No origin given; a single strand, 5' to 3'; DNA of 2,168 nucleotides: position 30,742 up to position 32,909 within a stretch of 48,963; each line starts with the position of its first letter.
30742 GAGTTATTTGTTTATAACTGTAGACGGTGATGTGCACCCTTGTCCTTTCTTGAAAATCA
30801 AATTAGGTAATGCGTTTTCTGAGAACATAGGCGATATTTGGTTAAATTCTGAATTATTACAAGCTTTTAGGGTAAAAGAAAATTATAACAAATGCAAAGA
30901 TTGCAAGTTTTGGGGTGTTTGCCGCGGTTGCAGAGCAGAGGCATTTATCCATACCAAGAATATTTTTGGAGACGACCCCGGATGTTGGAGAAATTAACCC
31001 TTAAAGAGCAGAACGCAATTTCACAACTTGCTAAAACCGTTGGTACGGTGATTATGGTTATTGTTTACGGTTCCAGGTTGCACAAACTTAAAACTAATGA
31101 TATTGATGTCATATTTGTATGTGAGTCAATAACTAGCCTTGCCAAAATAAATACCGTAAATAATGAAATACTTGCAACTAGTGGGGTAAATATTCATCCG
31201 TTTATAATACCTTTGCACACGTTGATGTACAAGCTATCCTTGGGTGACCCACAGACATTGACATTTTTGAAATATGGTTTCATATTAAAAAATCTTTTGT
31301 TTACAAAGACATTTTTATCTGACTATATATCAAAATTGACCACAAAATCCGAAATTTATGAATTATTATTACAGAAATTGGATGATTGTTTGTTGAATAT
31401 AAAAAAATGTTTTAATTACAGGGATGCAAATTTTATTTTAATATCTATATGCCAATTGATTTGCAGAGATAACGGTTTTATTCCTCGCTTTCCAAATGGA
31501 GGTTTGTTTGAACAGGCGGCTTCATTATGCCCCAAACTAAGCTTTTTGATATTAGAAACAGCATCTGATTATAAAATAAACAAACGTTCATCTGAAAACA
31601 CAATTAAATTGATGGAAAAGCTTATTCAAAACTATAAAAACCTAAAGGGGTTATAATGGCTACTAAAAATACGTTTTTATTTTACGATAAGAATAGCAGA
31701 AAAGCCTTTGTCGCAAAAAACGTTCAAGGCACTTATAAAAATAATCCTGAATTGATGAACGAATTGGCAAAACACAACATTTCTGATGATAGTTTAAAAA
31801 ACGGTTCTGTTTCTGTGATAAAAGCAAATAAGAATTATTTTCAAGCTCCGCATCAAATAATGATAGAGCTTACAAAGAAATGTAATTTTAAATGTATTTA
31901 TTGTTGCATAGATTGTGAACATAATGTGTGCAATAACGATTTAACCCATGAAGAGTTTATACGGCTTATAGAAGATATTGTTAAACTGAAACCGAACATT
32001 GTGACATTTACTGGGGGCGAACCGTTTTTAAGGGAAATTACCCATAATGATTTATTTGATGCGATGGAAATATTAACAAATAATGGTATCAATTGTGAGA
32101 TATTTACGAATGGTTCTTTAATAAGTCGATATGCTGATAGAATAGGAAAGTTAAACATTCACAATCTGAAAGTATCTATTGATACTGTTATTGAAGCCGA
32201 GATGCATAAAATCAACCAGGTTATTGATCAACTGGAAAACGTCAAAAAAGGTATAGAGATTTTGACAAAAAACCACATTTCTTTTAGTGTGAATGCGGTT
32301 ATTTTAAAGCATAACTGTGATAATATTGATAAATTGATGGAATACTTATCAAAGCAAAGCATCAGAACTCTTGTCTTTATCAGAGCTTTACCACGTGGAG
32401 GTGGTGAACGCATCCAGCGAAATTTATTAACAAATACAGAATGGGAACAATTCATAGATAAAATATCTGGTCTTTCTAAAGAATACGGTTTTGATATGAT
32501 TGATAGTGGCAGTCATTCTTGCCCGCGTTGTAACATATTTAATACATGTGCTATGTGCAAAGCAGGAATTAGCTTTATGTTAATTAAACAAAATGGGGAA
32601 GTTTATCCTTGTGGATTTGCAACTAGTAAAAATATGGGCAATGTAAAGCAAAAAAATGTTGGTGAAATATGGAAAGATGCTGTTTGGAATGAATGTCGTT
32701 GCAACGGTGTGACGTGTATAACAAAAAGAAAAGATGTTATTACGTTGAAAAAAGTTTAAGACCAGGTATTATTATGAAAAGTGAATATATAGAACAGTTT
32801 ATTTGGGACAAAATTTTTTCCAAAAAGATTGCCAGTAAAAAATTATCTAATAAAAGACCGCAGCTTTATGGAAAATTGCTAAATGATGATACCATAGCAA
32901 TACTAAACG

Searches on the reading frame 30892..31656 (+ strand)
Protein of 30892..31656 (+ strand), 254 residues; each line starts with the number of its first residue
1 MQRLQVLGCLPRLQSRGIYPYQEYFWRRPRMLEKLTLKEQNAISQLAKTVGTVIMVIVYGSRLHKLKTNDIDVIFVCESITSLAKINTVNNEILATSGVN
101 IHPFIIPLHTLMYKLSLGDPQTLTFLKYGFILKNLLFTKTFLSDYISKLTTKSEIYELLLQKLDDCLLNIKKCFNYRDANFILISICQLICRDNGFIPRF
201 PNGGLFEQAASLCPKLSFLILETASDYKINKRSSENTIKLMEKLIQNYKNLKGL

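Call 4: search_protein_families(library=pfam, proteins=[window:30892-31656:+], max_evalue=0.01)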
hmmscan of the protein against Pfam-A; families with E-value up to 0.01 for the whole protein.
window:30892-31656:+ (254 aa): 1 family
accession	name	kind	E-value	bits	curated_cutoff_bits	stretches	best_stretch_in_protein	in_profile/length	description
PF18765.7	Polbeta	-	0.0062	17.1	26.9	0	42-93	2-55/93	Polymerase beta, Nucleotidyltransferase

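Call 5: search_protein_families(library=ncbifam, proteins=[window:30892-31656:+], max_evalue=0.01)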
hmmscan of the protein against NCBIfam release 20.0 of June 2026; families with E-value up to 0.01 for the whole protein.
window:30892-31656:+ (254 aa): 0 families

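Call 43: search_solved_structures(query=window:30982-31656:+, max_evalue=10)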
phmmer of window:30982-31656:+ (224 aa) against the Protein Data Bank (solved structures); distinct sequences matched with E-value up to 10: 0.

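Call 44: find_homologous_proteins(query=window:30982-31656:+, max_evalue=0.01)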
Query window:30982-31656:+ (224 aa): 3 proteins with E <= 0.01 among 209 candidates.
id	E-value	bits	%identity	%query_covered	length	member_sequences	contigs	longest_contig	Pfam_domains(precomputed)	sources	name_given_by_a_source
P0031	7.2e-137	472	98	100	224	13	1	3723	-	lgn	-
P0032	2.2e-106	372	78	100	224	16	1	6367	-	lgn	-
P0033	5.0e-51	191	48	99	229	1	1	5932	-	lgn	-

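Call 50: predict_structure(alignment_id=A3)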
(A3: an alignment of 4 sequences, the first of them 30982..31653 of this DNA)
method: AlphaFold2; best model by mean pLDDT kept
length: 224 residues; sequences in the alignment: 4
mean_pLDDT: 80.8   pTM: 0.67
mean pLDDT of the five models: 80.8, 80.8, 79.9, 76.1, 68.2
residues with pLDDT >= 90: 48; 70-90: 142; 50-70: 26; < 50: 8
segments of 3 or more residues with pLDDT < 50: 33-35
pLDDT, mean of each block of 10 residues (from residue 1): 74 92 84 56 83 86 90 85 78 79 86 76 73 86 81 85 73 75 93 72 80 92 77
secondary structure, 60 per line:
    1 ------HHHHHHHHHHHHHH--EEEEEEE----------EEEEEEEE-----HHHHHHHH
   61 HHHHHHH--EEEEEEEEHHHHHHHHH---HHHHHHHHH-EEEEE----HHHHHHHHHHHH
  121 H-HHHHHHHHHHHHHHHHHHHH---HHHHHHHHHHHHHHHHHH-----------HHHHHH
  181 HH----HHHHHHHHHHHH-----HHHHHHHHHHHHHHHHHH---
elements in order: H7-20 E23-29 E40-47 H53-67 E70-77 H78-86 H90-98 E100-104 H109-121 H123-142 H146-163 H175-182 H187-198 H204-221

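Call 53: fold_search(model_id=the predicted structure, library=pdb)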
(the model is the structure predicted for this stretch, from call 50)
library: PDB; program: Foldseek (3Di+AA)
matches with E <= 10: 521; with E <= 0.001: 4
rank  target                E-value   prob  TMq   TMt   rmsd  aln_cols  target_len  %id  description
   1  3c18_B                1.7e-04  1.00  0.34  0.28   9.7       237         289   13  Crystal structure of nucleotidyltransferase-like protein (ZP_00538802.1) from Exiguobacterium sibiricum 255-15 at 1.90 (released 2008-02-12)
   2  3c18_A                1.8e-04  1.00  0.32  0.27   9.9       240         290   12  Crystal structure of nucleotidyltransferase-like protein (ZP_00538802.1) from Exiguobacterium sibiricum 255-15 at 1.90 (released 2008-02-12)
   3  6sxj                  3.2e-04  1.00  0.41  0.38   8.8       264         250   13  Crystal structure of spectinomycin adenyltransferase AAD(9) from Enterococcus faecialis (released 2020-04-15)
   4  6fzb_A                8.0e-04  1.00  0.40  0.36   9.1       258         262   14  AadA in complex with ATP, magnesium and streptomycin (released 2018-06-13)
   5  6p06_A                2.0e-03  1.00  0.45  0.41   7.9       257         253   14  Ternary structure of the E52D mutant of ANT-4 with Neomycin and AMPCPP (released 2020-01-29)
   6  9dbi_A                2.2e-03  1.00  0.41  0.42   6.7       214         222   13  Structure of Hailong HalB D21A/D23A mutant (released 2025-05-07)
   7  7bxo_E                2.9e-03  1.00  0.35  0.56   6.3       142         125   13  Crystal structure of the toxin-antitoxin with AMP-PNP (released 2020-09-30)
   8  9dbj_C                3.4e-03  1.00  0.44  0.45   6.3       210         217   12  Structure of Hailong HalB R164A mutant with non-hydrolyzable dATP (released 2025-05-07)
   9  7uy4_A                4.1e-03  1.00  0.38  0.35   9.2       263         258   10  Aminoglycoside-modifying enzyme ANT-3,9 in complex with spectinomycin and AMP-PNP (released 2023-05-10)
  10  6m6w_F                5.3e-03  1.00  0.36  0.58   5.9       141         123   13  Crystal structure the toxin-antitoxin MntA-HpeT mutant-Y104A (released 2020-09-30)
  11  6m6u_A                5.9e-03  1.00  0.35  0.56   6.2       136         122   11  Crystal structure the toxin-antitoxin MntA-HpeT mutant-D39ED41E (released 2020-09-30)
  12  6m6w_A                6.6e-03  1.00  0.35  0.58   6.0       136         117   12  Crystal structure the toxin-antitoxin MntA-HpeT mutant-Y104A (released 2020-09-30)
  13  9dbj_B                6.9e-03  1.00  0.38  0.40   9.5       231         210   10  Structure of Hailong HalB R164A mutant with non-hydrolyzable dATP (released 2025-05-07)
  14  9dbh_A                8.9e-03  1.00  0.45  0.46   6.2       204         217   14  Structure of Hailong HalB in complex with oligodeoxyadenylate (released 2025-05-07)
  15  9dbi_C                9.9e-03  1.00  0.43  0.43   6.3       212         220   11  Structure of Hailong HalB D21A/D23A mutant (released 2025-05-07)
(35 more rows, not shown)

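Call 60: search_protein_families(library=pfam, proteins=[window:30982-31653:+], max_evalue=10)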
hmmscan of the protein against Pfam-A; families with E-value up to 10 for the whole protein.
window:30982-31653:+ (224 aa): 3 families
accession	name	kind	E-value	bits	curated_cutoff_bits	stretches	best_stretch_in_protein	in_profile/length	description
PF18765.7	Polbeta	-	0.0044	17.6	26.9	1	12-63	2-55/93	Polymerase beta, Nucleotidyltransferase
PF14118.11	YfzA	-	0.06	14.2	27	1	149-178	15-44/90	YfzA-like protein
PF20852.2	nsP3_ZBD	-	0.1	12.7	27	1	10-55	83-127/158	Non-structural protein 3, zinc-binding domain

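Call 64: search_protein_families(library=padloc, proteins=[window:30982-31656:+], max_evalue=0.001)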
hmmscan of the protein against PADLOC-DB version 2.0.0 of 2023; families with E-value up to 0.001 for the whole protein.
window:30982-31656:+ (224 aa): 0 families

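Call 89: find_related_loci(query=A3, collection=viral_contigs, flank=6000)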
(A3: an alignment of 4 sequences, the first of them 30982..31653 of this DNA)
Query A3 (224 aa) in viral_contigs; peptide patterns used: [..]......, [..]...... (x = any residue, [..] = any of these).
325 stretches matched a pattern, but none encodes a relative of the query by tblastn (E <= 1e-3).

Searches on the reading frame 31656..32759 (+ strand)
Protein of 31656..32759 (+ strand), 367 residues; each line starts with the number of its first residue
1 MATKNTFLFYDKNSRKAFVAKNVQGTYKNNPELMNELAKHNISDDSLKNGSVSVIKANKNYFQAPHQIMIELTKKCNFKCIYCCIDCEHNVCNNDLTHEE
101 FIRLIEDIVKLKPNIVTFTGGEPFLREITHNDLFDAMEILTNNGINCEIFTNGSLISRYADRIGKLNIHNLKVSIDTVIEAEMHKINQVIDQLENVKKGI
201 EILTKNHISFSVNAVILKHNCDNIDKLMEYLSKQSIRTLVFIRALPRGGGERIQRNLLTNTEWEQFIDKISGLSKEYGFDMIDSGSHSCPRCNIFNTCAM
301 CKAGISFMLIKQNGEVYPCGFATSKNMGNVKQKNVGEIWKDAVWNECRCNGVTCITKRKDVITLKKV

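Call 4: search_protein_families(library=pfam, proteins=[window:31656-32759:+], max_evalue=0.01)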
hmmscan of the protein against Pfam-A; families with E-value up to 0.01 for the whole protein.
window:31656-32759:+ (367 aa): 3 families
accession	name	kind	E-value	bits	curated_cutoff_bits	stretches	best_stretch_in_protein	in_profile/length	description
PF04055.27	Radical_SAM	-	9.3e-17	62.1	29.5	1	70-230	1-165/166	Radical SAM superfamily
PF13186.11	SPASM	-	5.2e-07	30.3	21.5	1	301-348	1-52/67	Iron-sulfur cluster-binding domain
PF13353.11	Fer4_12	-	9.1e-05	23.2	22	1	74-184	13-122/137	4Fe-4S single cluster domain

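Call 5: search_protein_families(library=ncbifam, proteins=[window:31656-32759:+], max_evalue=0.01)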
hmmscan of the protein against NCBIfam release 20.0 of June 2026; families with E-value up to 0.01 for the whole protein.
window:31656-32759:+ (367 aa): 55 families (the best 25 are shown)
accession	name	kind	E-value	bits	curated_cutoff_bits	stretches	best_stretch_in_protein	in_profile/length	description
TIGR04545.1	rSAM_ahbD_hemeb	equivalog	1.5e-34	119.9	500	2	68-275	2-206/339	heme b synthase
NF045574.1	sacti_mat_StsB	exception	3.7e-30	105.2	625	1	67-358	97-379/466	StsB family radical SAM/SPASM domain sactipeptide maturase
TIGR04055.1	rSAM_NirJ2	equivalog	4.5e-30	105.3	500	1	72-348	6-283/326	putative heme d1 biosynthesis radical SAM protein NirJ2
TIGR04054.1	rSAM_NirJ1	equivalog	1.1e-29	103.3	650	2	64-270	34-236/387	putative heme d1 biosynthesis radical SAM protein NirJ1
TIGR04053.2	TIGR04053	equivalog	4.8e-29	101.7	395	2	62-282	4-222/366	TIGR04053 family radical SAM/SPASM domain-containing protein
TIGR02666.1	moaA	equivalog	1.9e-28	99.4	284.05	1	67-263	11-212/336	GTP 3',8-cyclase MoaA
TIGR03962.1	mycofact_rSAM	equivalog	2.7e-26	92.5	265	1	62-342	8-285/339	mycofactocin radical SAM maturase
TIGR04546.1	rSAM_ahbC_deAc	equivalog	3.6e-26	91.9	650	1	69-271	42-240/390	12,18-didecarboxysiroheme deacetylase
TIGR02668.1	moaA_archaeal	equivalog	4.4e-26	91.6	325.25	1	67-256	11-198/303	GTP 3',8-cyclase MoaA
TIGR04317.1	W_rSAM_matur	equivalog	2.5e-24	86.1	380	1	65-321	3-257/349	tungsten cofactor oxidoreductase radical SAM maturase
NF001199.0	PRK00164.2-1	equivalog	3.7e-23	82.2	231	1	66-236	12-180/308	GTP 3',8-cyclase MoaA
TIGR04133.1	rSAM_w_lipo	hypoth_equivalog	1.6e-22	79.9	425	1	55-341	13-302/350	TIGR04133 family radical SAM/SPASM protein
NF050035.1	rSAM_WgK_link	exception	9.2e-22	77.5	650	2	59-264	2-203/367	radical SAM/SPASM peptide maturase WgkB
TIGR04347.1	pseudo_SAM_Halo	equivalog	1.4e-21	77.2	525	1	67-276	39-244/390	TIGR04347 family pseudo-SAM/SPASM protein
TIGR04051.1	rSAM_NirJ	equivalog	7.7e-19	67.9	515.45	1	69-241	5-173/354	heme d1 biosynthesis radical SAM protein NirJ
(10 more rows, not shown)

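Call 42: search_solved_structures(query=window:31656-32759:+, max_evalue=0.00001)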
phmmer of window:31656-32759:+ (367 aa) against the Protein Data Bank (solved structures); distinct sequences matched with E-value up to 0.00001: 14.
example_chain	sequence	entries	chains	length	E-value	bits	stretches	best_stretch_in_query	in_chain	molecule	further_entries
2fb2_A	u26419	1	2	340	2.5e-10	43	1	67-248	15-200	Molybdenum cofactor biosynthesis protein A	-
1tv7_A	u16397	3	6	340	2.7e-10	42.9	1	67-246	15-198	Molybdenum cofactor biosynthesis protein A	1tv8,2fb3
7vob_C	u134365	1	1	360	1e-09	41.1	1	67-238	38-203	Cytosylglucuronate decarboxylase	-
7voc_C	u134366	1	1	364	1e-09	41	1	67-238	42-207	Cytosylglucuronate decarboxylase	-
9dgw_A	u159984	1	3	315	6.3e-08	35.1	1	60-232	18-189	Radical SAM core domain-containing protein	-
9dfw_A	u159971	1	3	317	7.3e-08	34.9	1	60-231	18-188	Radical SAM core domain-containing protein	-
7n7i_A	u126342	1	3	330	9.4e-08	34.6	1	41-232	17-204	Viperin-like enzyme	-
6b4c_A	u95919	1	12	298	3.3e-07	32.8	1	63-232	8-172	Viperin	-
4k37_A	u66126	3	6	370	5.6e-07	32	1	72-340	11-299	Anaerobic sulfatase-maturating enzyme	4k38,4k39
4k36_A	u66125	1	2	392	6e-07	31.9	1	72-340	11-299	Anaerobic sulfatase-maturating enzyme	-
9dfu_A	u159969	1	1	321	6.7e-07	31.8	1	61-241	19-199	Radical SAM core domain-containing protein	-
9dfn_A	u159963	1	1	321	1.1e-06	31.1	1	61-241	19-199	Radical SAM core domain-containing protein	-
5vsl_A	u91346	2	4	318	4.4e-06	29.1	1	62-270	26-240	Radical S-adenosyl methionine domain-containing protein 2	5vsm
6q2p_A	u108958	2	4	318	6.1e-06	28.6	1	62-270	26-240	Radical S-adenosyl methionine domain-containing protein 2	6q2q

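Call 64: search_protein_families(library=padloc, proteins=[window:31656-32759:+], max_evalue=0.001)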
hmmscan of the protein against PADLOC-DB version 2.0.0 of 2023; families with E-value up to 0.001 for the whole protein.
window:31656-32759:+ (367 aa): 2 families
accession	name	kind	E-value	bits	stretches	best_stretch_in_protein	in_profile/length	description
PDLC02904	pVip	-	6.6e-20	69.7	1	71-277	8-204/262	Viperins associated with kinases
PDLC02903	pVip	-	1.3e-19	68.7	1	68-270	2-193/257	Viperins not associated with kinases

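Call 66: predict_structure(alignment_id=A4)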
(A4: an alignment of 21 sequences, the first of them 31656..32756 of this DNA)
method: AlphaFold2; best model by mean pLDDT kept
length: 367 residues; sequences in the alignment: 21
mean_pLDDT: 72.5   pTM: 0.72
mean pLDDT of the five models: 72.5, 71.6, 70.7, 69.6, 69.6
residues with pLDDT >= 90: 62; 70-90: 158; 50-70: 91; < 50: 56
segments of 3 or more residues with pLDDT < 50: 1-4, 56-59, 181-188, 283-300, 347-367
pLDDT, mean of each block of 10 residues (from residue 1): 50 60 59 70 68 52 77 81 64 81 95 89 76 90 91 87 82 71 46 81 89 85 86 87 71 79 84 82 43 34 70 87 82 90 56 41 34
secondary structure, 60 per line:
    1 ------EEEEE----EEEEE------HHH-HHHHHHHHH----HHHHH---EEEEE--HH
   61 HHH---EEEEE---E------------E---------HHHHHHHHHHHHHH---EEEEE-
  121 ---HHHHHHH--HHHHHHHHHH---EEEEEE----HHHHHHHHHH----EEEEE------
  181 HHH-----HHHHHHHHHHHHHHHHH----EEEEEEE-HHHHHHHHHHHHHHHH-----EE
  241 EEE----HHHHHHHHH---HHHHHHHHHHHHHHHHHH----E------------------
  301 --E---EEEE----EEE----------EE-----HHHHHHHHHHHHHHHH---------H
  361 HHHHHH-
elements in order: E7-11 E16-20 H31-39 H44-48 E52-56 H59-63 E67-71 H98-111 E115-119 H124-130 H133-142 E146-151 H156-165 E170-174 H189-205 E210-216 H218-233 E239-243 H248-256 H260-277 E307-310 E315-317 H335-350 H360-366

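Call 68: fold_search(model_id=the predicted structure, library=pdb)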
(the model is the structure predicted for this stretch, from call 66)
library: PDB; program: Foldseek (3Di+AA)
matches with E <= 10: 1696; with E <= 0.001: 129
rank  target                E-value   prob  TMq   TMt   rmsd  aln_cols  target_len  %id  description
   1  6efn                  4.5e-14  1.00  0.65  0.63   7.5       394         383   17  Structure of a RiPP maturase, SkfB (released 2018-10-24)
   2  5v1q_B                1.0e-13  1.00  0.62  0.52   7.8       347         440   18  Crystal structure of Streptococcus suis SuiB (released 2017-08-30)
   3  5wgg_A                3.4e-13  1.00  0.56  0.48  11.2       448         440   16  Structural Insights into Thioether Bond Formation in the Biosynthesis of Sactipeptides (released 2017-07-26)
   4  5why_A                4.9e-13  1.00  0.55  0.49  11.9       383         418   18  Structural Insights into Thioether Bond Formation in the Biosynthesis of Sactipeptides (released 2017-07-26)
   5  7vob                  1.1e-12  1.00  0.55  0.61   4.2       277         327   18  The crystal structure of a Radical SAM Enzyme BlsE involved in the Biosynthesis of Blasticidin S (released 2022-05-04)
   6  5why_B                1.7e-12  1.00  0.56  0.49  10.5       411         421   18  Structural Insights into Thioether Bond Formation in the Biosynthesis of Sactipeptides (released 2017-07-26)
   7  2fb2_B                2.4e-12  1.00  0.55  0.61   6.6       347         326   19  Structure of the MoaA Arg17/266/268/Ala triple mutant (released 2006-05-09)
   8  5v1t_A                2.6e-12  1.00  0.66  0.56   8.7       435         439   15  Crystal structure of Streptococcus suis SuiB bound to precursor peptide SuiA (released 2017-08-30)
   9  5v1s_A                2.9e-12  1.00  0.61  0.54   8.3       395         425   14  Crystal structure of Streptococcus suis SuiB bound to S-adenosylmethionine (released 2017-08-30)
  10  5v1s_B                3.9e-12  1.00  0.58  0.50   7.9       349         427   16  Crystal structure of Streptococcus suis SuiB bound to S-adenosylmethionine (released 2017-08-30)
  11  6c8v                  1.0e-11  1.00  0.56  0.65   4.1       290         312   16  X-ray structure of PqqE from Methylobacterium extorquens (released 2018-02-14)
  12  2fb2_A                1.6e-11  1.00  0.55  0.60   7.1       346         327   20  Structure of the MoaA Arg17/266/268/Ala triple mutant (released 2006-05-09)
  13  5v1q_A                2.5e-11  1.00  0.60  0.52   8.2       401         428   14  Crystal structure of Streptococcus suis SuiB (released 2017-08-30)
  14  5vsl_A                3.4e-11  1.00  0.56  0.76   4.1       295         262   21  Crystal structure of viperin with bound [4Fe-4S] cluster and S-adenosylhomocysteine (SAH) (released 2017-06-14)
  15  6q2p_B                3.6e-11  1.00  0.56  0.68   5.1       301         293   20  Crystal structure of mouse viperin bound to cytidine triphosphate and S-adenosylhomocysteine (released 2020-01-22)
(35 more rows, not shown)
